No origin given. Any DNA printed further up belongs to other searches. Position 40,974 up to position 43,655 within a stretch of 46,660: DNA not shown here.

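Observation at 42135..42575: NlpC/P60 papain-like hydrolase domain inserted inside the B5 domain of PheRS beta subunit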

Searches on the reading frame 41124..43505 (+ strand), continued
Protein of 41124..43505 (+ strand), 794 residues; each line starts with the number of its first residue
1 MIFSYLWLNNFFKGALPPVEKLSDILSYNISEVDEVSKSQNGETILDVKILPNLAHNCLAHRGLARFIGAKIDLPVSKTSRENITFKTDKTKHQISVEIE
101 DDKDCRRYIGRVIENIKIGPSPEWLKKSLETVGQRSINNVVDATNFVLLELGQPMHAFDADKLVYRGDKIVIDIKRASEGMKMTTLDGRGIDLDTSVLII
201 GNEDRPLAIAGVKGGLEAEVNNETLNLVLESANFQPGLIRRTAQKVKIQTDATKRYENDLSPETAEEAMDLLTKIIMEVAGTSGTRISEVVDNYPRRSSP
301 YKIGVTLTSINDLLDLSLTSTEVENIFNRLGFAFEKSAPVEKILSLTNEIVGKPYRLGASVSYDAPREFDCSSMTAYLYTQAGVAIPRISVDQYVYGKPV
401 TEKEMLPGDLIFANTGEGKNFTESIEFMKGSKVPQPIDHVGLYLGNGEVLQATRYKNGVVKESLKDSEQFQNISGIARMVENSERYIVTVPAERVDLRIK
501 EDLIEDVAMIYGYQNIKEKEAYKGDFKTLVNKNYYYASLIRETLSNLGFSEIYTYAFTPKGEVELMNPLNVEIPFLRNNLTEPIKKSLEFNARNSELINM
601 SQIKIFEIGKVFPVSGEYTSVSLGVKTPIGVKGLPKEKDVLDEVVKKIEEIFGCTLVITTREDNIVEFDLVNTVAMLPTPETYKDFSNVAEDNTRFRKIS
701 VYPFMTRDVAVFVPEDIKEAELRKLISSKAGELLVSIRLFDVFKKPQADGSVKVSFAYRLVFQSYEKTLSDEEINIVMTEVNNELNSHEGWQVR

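Call 5: find_homologous_proteins(query=window:41124-43505:+, max_evalue=1e-10)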
Query window:41124-43505:+ (794 aa): 5193 proteins with E <= 1e-10 among 8000 candidates; the best 120 are listed.
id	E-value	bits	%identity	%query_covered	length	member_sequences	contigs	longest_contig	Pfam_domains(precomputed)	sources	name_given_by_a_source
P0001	0.0e+0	1672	95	100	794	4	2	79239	PF03483.23,PF03147.20,PF00877.26,PF03484.22,PF17759.7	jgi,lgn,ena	-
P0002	0.0e+0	1046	58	100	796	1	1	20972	PF03483.23,PF03147.20,PF00877.26,PF03484.22,PF17759.7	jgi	jgi:phenylalanyl-tRNA synthetase beta subunit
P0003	0.0e+0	1039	57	100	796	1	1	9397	PF03483.23,PF03147.20,PF00877.26,PF03484.22,PF17759.7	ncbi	ncbi:MAG: phenylalanine--tRNA ligase beta subunit-related protein [Minisyncoccia bacterium]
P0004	0.0e+0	1037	58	100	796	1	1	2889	PF03483.23,PF03147.20,PF00877.26,PF03484.22,PF17759.7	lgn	-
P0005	2.5e-295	1000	58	100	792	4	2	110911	PF03483.23,PF03147.20,PF00877.26,PF03484.22,PF17759.7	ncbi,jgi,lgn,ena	ncbi:MAG: phenylalanine--tRNA ligase beta subunit-related protein [bacterium]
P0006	1.4e-291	987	56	100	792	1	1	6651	PF03483.23,PF03147.20,PF00877.26,PF03484.22,PF17759.7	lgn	-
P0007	4.6e-264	896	51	100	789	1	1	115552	PF03483.23,PF03147.20,PF00877.26,PF03484.22,PF17759.7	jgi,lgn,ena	-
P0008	3.9e-263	893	52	100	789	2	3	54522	PF03483.23,PF03147.20,PF00877.26,PF03484.22,PF17759.7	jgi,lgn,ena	jgi:phenylalanyl-tRNA synthetase beta subunit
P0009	2.1e-262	891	52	100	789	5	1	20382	PF03483.23,PF03147.20,PF00877.26,PF03484.22,PF17759.7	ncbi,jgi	jgi:phenylalanyl-tRNA synthetase beta subunit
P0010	9.5e-262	889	52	100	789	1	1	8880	PF03483.23,PF03147.20,PF00877.26,PF03484.22,PF17759.7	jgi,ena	-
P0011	7.1e-261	886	51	100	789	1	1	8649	PF03483.23,PF03147.20,PF00877.26,PF03484.22,PF17759.7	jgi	jgi:phenylalanyl-tRNA synthetase beta subunit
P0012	1.7e-260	885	52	100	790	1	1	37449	PF03483.23,PF03147.20,PF00877.26,PF03484.22,PF17759.7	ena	-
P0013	5.3e-260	883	51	100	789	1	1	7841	PF03483.23,PF03147.20,PF00877.26,PF03484.22,PF17759.7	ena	-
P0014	9.1e-260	882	52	100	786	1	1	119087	PF03483.23,PF03147.20,PF00877.26,PF03484.22,PF17759.7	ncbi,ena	-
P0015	7.3e-258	876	50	100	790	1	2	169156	PF03483.23,PF03147.20,PF00877.26,PF03484.22,PF17759.7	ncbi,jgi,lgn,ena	ncbi:MAG: phenylalanine--tRNA ligase beta subunit-related protein [Candidatus Paceibacterota bacteri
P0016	7.5e-258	876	51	100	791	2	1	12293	PF03483.23,PF03147.20,PF00877.26,PF03484.22,PF17759.7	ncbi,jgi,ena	ncbi:MAG: phenylalanine--tRNA ligase beta subunit-related protein [Candidatus Paceibacterota bacteri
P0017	2.8e-257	874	51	100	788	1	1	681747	PF03483.23,PF03147.20,PF00877.26,PF03484.22,PF17759.7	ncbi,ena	-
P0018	8.1e-257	873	51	100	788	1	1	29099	PF03483.23,PF03147.20,PF00877.26,PF03484.22,PF17759.7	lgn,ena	-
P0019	1.2e-256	872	50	100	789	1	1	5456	PF03483.23,PF03147.20,PF00877.26,PF03484.22,PF17759.7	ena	-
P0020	1.9e-256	871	50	100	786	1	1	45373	PF03483.23,PF03147.20,PF00877.26,PF03484.22,PF17759.7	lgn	-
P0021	1.3e-255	869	51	100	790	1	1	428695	PF03483.23,PF03147.20,PF00877.26,PF03484.22,PF17759.7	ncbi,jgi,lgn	ncbi:MAG: phenylalanine--tRNA ligase beta subunit-related protein [Candidatus Paceibacterota bacteri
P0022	1.5e-255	868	49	100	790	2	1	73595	PF03483.23,PF03147.20,PF00877.26,PF03484.22,PF17759.7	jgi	-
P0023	2.4e-255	868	51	100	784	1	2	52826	PF03483.23,PF03147.20,PF00877.26,PF03484.22,PF17759.7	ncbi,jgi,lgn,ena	ncbi:MAG: phenylalanine--tRNA ligase beta subunit-related protein [Candidatus Paceibacterota bacteri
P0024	2.4e-255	868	50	100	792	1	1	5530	PF03483.23,PF03147.20,PF00877.26,PF03484.22,PF17759.7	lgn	-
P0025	3.3e-255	867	49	100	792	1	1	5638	PF03483.23,PF03147.20,PF00877.26,PF03484.22,PF17759.7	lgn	-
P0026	4.0e-255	867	50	100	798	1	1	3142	PF03483.23,PF03147.20,PF00877.26,PF03484.22,PF17759.7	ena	-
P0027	4.9e-255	867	50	100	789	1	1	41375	PF03483.23,PF03147.20,PF00877.26,PF03484.22,PF17759.7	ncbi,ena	-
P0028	5.9e-255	866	50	100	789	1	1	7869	PF03483.23,PF03147.20,PF00877.26,PF03484.22,PF17759.7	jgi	jgi:phenylalanyl-tRNA synthetase beta subunit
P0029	1.0e-254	866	49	100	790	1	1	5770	PF03483.23,PF03147.20,PF00877.26,PF03484.22,PF17759.7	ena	-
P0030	1.3e-254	865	49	100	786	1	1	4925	PF03483.23,PF03147.20,PF00877.26,PF03484.22,PF17759.7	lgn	-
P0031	1.3e-254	865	50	100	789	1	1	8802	PF03483.23,PF03147.20,PF00877.26,PF03484.22,PF17759.7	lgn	-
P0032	1.4e-254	865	49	100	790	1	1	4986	PF03483.23,PF03147.20,PF00877.26,PF03484.22,PF17759.7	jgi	-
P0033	1.4e-254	865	50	100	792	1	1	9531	PF03483.23,PF03147.20,PF00877.26,PF03484.22,PF17759.7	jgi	jgi:phenylalanyl-tRNA synthetase beta subunit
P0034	3.1e-254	864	51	100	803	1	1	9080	PF03483.23,PF03147.20,PF00877.26,PF03484.22,PF17759.7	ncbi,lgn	ncbi:MAG: phenylalanine--tRNA ligase beta subunit-related protein [Minisyncoccia bacterium]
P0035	6.5e-254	863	50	100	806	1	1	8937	PF03483.23,PF03147.20,PF00877.26,PF03484.22,PF17759.7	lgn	-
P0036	2.2e-253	861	51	100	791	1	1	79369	PF03483.23,PF03147.20,PF00877.26,PF03484.22,PF17759.7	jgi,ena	-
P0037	2.9e-253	861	50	100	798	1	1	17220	PF03483.23,PF03147.20,PF00877.26,PF03484.22,PF17759.7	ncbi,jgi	jgi:phenylalanyl-tRNA synthetase beta subunit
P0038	1.2e-252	859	50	100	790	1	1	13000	PF03483.23,PF03147.20,PF00877.26,PF03484.22,PF17759.7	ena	-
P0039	1.5e-252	858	49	100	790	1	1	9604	PF03483.23,PF03147.20,PF00877.26,PF03484.22,PF17759.7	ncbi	-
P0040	2.0e-252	858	50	100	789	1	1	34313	PF03483.23,PF03147.20,PF00877.26,PF03484.22,PF17759.7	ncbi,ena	-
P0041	3.7e-252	857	50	100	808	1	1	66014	PF03483.23,PF03147.20,PF00877.26,PF03484.22,PF17759.7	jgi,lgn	jgi:phenylalanyl-tRNA synthetase beta subunit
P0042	6.9e-252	856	50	100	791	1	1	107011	PF03483.23,PF03147.20,PF00877.26,PF03484.22,PF17759.7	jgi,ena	-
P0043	1.1e-251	856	50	100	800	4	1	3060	PF03483.23,PF03147.20,PF00877.26,PF03484.22,PF17759.7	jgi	-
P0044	1.5e-251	855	50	100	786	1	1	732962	PF03483.23,PF03147.20,PF00877.26,PF03484.22,PF17759.7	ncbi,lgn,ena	-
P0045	1.7e-251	855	49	100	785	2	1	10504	PF03483.23,PF03147.20,PF00877.26,PF03484.22,PF17759.7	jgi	-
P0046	1.9e-251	855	50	100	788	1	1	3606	PF03483.23,PF03147.20,PF00877.26,PF03484.22,PF17759.7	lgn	-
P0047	1.4e-250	852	49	100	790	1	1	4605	PF03483.23,PF03147.20,PF00877.26,PF03484.22,PF17759.7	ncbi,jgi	jgi:phenylalanyl-tRNA synthetase beta subunit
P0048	3.3e-250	851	48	100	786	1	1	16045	PF03483.23,PF03147.20,PF00877.26,PF03484.22,PF17759.7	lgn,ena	-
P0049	1.6e-249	848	48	100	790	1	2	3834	PF03483.23,PF03147.20,PF00877.26,PF03484.22,PF17759.7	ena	-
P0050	2.1e-249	848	50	100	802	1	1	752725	PF03483.23,PF03147.20,PF00877.26,PF03484.22,PF17759.7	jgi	jgi:phenylalanyl-tRNA synthetase beta subunit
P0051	7.6e-249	846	50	100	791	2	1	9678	PF03483.23,PF03147.20,PF00877.26,PF03484.22,PF17759.7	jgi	-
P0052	2.5e-248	844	50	100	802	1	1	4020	PF03483.23,PF03147.20,PF00877.26,PF03484.22,PF17759.7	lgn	-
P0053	3.8e-248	844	49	100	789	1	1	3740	PF03483.23,PF03147.20,PF00877.26,PF03484.22,PF17759.7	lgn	-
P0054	4.3e-248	844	49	100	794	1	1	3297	PF03483.23,PF03147.20,PF00877.26,PF03484.22,PF17759.7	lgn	-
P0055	5.8e-248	843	51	100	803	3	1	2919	PF03483.23,PF03147.20,PF00877.26,PF03484.22,PF17759.7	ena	-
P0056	1.5e-247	842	50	100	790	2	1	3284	PF03483.23,PF03147.20,PF00877.26,PF03484.22,PF17759.7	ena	-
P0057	4.0e-247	840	48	100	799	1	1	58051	PF03483.23,PF03147.20,PF00877.26,PF03484.22,PF17759.7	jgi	jgi:phenylalanyl-tRNA synthetase beta subunit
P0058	1.1e-246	839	49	100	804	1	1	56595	PF03483.23,PF03147.20,PF00877.26,PF03484.22,PF17759.7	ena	-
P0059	1.5e-246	839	49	100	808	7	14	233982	PF03483.23,PF03147.20,PF00877.26,PF03484.22,PF17759.7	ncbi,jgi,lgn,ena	jgi:phenylalanyl-tRNA synthetase beta subunit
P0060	2.3e-246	838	49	99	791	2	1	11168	PF03483.23,PF03147.20,PF00877.26,PF03484.22,PF17759.7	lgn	-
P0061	1.5e-245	835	48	100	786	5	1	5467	PF03483.23,PF03147.20,PF00877.26,PF03484.22,PF17759.7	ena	-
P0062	1.7e-242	825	48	100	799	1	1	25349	PF03483.23,PF03147.20,PF00877.26,PF03484.22,PF17759.7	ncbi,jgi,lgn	ncbi:MAG: phenylalanine--tRNA ligase beta subunit-related protein [Candidatus Paceibacterota bacteri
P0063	5.7e-242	823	48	100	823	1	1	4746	PF03483.23,PF03147.20,PF00877.26,PF03484.22,PF17759.7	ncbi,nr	ncbi:MAG: phenylalanine--tRNA ligase beta subunit-related protein [Candidatus Taylorbacteria bacteri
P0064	1.6e-241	822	47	100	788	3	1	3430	PF03483.23,PF03147.20,PF00877.26,PF03484.22,PF17759.7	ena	-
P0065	5.8e-240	817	48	100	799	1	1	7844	PF03483.23,PF03147.20,PF00877.26,PF03484.22,PF17759.7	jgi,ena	-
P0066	1.6e-239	815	48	100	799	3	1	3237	PF03483.23,PF03147.20,PF00877.26,PF03484.22,PF17759.7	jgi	jgi:phenylalanyl-tRNA synthetase beta subunit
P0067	8.6e-238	810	48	100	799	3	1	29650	PF03483.23,PF03147.20,PF00877.26,PF03484.22,PF17759.7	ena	-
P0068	1.3e-236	806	47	100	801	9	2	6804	PF03483.23,PF03147.20,PF00877.26,PF03484.22,PF17759.7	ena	-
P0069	2.5e-235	801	47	100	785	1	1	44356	PF03483.23,PF03147.20,PF00877.26,PF03484.22,PF17759.7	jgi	jgi:phenylalanyl-tRNA synthetase beta subunit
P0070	1.4e-233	796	57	80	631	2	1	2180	PF03483.23,PF03147.20,PF00877.26,PF03484.22,PF17759.7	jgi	jgi:phenylalanyl-tRNA synthetase beta subunit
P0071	2.1e-233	795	61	42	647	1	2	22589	PF03483.23,PF03147.20,PF03484.22,PF17759.7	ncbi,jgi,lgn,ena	ncbi:MAG: phenylalanine--tRNA ligase subunit beta [bacterium]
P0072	1.3e-231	789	47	100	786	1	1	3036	PF03483.23,PF03147.20,PF00877.26,PF03484.22,PF17759.7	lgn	-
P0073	2.5e-230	785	46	100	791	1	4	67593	PF03483.23,PF03147.20,PF00877.26,PF03484.22,PF17759.7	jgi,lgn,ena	-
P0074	1.7e-229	782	46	100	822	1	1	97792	PF03483.23,PF03147.20,PF00877.26,PF03484.22,PF17759.7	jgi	jgi:phenylalanyl-tRNA synthetase beta subunit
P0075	1.7e-226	772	48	100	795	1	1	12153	PF03483.23,PF03147.20,PF00877.26,PF03484.22,PF17759.7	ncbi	-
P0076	2.0e-226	772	45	100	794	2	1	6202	PF03483.23,PF03147.20,PF00877.26,PF03484.22,PF17759.7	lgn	-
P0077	3.1e-226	771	46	100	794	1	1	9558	PF03483.23,PF03147.20,PF00877.26,PF03484.22,PF17759.7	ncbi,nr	ncbi:MAG: C40 family peptidase [Candidatus Yonathbacteria bacterium]|nr:C40 family peptidase [Candid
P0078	1.7e-225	769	47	100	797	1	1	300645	PF03483.23,PF03147.20,PF00877.26,PF03484.22,PF17759.7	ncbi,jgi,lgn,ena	ncbi:MAG: phenylalanine--tRNA ligase beta subunit-related protein [Candidatus Paceibacterota bacteri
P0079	2.0e-225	769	47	100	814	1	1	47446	PF03483.23,PF03147.20,PF00877.26,PF03484.22,PF17759.7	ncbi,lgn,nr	ncbi:MAG: phenylalanine--tRNA ligase beta subunit-related protein [Candidatus Pacebacteria bacterium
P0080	1.2e-224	766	45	100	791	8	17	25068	PF03483.23,PF03147.20,PF00877.26,PF03484.22,PF17759.7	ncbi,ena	-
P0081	1.4e-224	766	46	100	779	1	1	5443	PF03483.23,PF03147.20,PF00877.26,PF03484.22,PF17759.7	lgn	-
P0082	2.0e-224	765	47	100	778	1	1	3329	PF03483.23,PF03147.20,PF00877.26,PF03484.22,PF17759.7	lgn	-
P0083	1.8e-223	762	45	100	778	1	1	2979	PF03483.23,PF03147.20,PF00877.26,PF03484.22,PF17759.7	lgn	-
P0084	8.9e-222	757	46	100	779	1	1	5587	PF03483.23,PF03147.20,PF00877.26,PF03484.22,PF17759.7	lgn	-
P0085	1.8e-220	752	45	100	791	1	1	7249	PF03483.23,PF03147.20,PF00877.26,PF03484.22,PF17759.7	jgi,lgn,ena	-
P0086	2.4e-220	752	46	100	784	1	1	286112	PF03483.23,PF03147.20,PF00877.26,PF03484.22,PF17759.7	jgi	jgi:phenylalanyl-tRNA synthetase beta subunit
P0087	5.1e-220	751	45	100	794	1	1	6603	PF03483.23,PF03147.20,PF00877.26,PF03484.22,PF17759.7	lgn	-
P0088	1.6e-219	749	44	100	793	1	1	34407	PF03483.23,PF03147.20,PF00877.26,PF03484.22,PF17759.7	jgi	jgi:phenylalanyl-tRNA synthetase beta subunit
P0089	6.1e-219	747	44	100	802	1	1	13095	PF03483.23,PF03147.20,PF00877.26,PF03484.22,PF17759.7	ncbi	-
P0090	2.2e-218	745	47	95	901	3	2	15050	PF03483.23,PF03147.20,PF00877.26,PF03484.22,PF17759.7,PF01588.27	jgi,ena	-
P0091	2.7e-218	745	45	100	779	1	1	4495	PF03483.23,PF03147.20,PF00877.26,PF03484.22,PF17759.7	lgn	-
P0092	4.2e-218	745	46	100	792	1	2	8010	PF03483.23,PF03147.20,PF00877.26,PF03484.22,PF17759.7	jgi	-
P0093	1.6e-217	743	46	100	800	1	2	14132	PF03483.23,PF03147.20,PF00877.26,PF03484.22,PF17759.7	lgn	-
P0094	2.1e-217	742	46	100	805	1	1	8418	PF03483.23,PF03147.20,PF00877.26,PF03484.22,PF17759.7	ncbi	-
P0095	3.5e-217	741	45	100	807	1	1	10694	PF03483.23,PF03147.20,PF00877.26,PF03484.22,PF17759.7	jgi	jgi:phenylalanyl-tRNA synthetase beta subunit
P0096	1.3e-216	740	44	100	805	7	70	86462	PF03483.23,PF03147.20,PF00877.26,PF03484.22,PF17759.7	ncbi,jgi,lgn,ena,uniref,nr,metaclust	ncbi:MAG: hypothetical protein COZ49_01820 [Candidatus Yonathbacteria bacterium CG_4_10_14_3_um_filt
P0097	2.5e-216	739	45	100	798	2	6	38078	PF03483.23,PF03147.20,PF00877.26,PF03484.22,PF17759.7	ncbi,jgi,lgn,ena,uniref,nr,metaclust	ncbi:MAG: hypothetical protein A2408_01935 [Candidatus Yonathbacteria bacterium RIFOXYC1_FULL_52_10]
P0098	2.6e-216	739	46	100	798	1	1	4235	PF03483.23,PF03147.20,PF00877.26,PF03484.22,PF17759.7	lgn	-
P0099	5.8e-216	737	43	100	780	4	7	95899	PF03483.23,PF03147.20,PF00877.26,PF03484.22,PF17759.7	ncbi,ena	ncbi:MAG: phenylalanine--tRNA ligase beta subunit-related protein [Patescibacteria group bacterium]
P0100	5.9e-216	737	44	100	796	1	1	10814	PF03483.23,PF03147.20,PF00877.26,PF03484.22,PF17759.7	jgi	jgi:phenylalanyl-tRNA synthetase beta subunit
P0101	1.9e-215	736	43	100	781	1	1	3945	PF03483.23,PF03147.20,PF00877.26,PF03484.22,PF17759.7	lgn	-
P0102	4.4e-215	735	46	100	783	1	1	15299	PF03483.23,PF03147.20,PF00877.26,PF03484.22,PF17759.7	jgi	-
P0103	2.5e-214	732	43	100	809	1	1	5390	PF03483.23,PF03147.20,PF00877.26,PF03484.22,PF17759.7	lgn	-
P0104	6.7e-214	731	46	100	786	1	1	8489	PF03483.23,PF03147.20,PF00877.26,PF03484.22,PF17759.7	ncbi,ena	-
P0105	1.3e-213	730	48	95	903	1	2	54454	PF03483.23,PF03147.20,PF00877.26,PF03484.22,PF17759.7,PF01588.27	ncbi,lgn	-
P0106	1.6e-213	729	44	100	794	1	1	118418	PF03483.23,PF03147.20,PF00877.26,PF03484.22,PF17759.7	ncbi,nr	ncbi:MAG: phenylalanine--tRNA ligase beta subunit-related protein [bacterium]|nr:phenylalanine--tRNA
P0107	5.8e-213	728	45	100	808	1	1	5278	PF03483.23,PF03147.20,PF00877.26,PF03484.22,PF17759.7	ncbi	-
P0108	1.3e-212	726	58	42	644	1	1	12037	PF03483.23,PF03147.20,PF03484.22,PF17759.7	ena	-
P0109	4.7e-212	725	44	100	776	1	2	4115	PF03483.23,PF03147.20,PF00877.26,PF03484.22,PF17759.7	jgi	-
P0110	9.5e-212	724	45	100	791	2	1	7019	PF03483.23,PF03147.20,PF00877.26,PF03484.22,PF17759.7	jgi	-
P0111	1.1e-211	723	45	100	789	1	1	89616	PF03483.23,PF03147.20,PF00877.26,PF03484.22,PF17759.7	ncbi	-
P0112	2.5e-211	722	45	100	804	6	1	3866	PF03483.23,PF03147.20,PF00877.26,PF03484.22,PF17759.7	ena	-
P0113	3.2e-211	722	45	100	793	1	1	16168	PF03483.23,PF03147.20,PF00877.26,PF03484.22,PF17759.7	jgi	-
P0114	3.8e-211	722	46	96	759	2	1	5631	PF03483.23,PF03147.20,PF00877.26,PF03484.22,PF17759.7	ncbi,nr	ncbi:MAG TPA: phenylalanine--tRNA ligase beta subunit-related protein [Candidatus Paceibacterota bac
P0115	4.2e-211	721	45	100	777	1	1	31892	PF03483.23,PF03147.20,PF00877.26,PF03484.22,PF17759.7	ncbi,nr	ncbi:MAG: phenylalanine--tRNA ligase beta subunit-related protein [Candidatus Pacebacteria bacterium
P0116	4.6e-211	721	44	100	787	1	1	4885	PF03483.23,PF03147.20,PF00877.26,PF03484.22,PF17759.7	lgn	-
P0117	4.7e-211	721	46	100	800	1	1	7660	PF03483.23,PF03147.20,PF00877.26,PF03484.22,PF17759.7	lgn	-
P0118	1.9e-210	719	45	96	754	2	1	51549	PF03483.23,PF03147.20,PF00877.26,PF03484.22,PF17759.7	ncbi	-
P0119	3.0e-210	719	44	100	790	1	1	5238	PF03483.23,PF03147.20,PF00877.26,PF03484.22,PF17759.7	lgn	-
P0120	3.3e-210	718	44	100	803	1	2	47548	PF03483.23,PF03147.20,PF00877.26,PF03484.22,PF17759.7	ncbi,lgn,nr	ncbi:MAG: C40 family peptidase [Parcubacteria group bacterium]|nr:C40 family peptidase [Parcubacteri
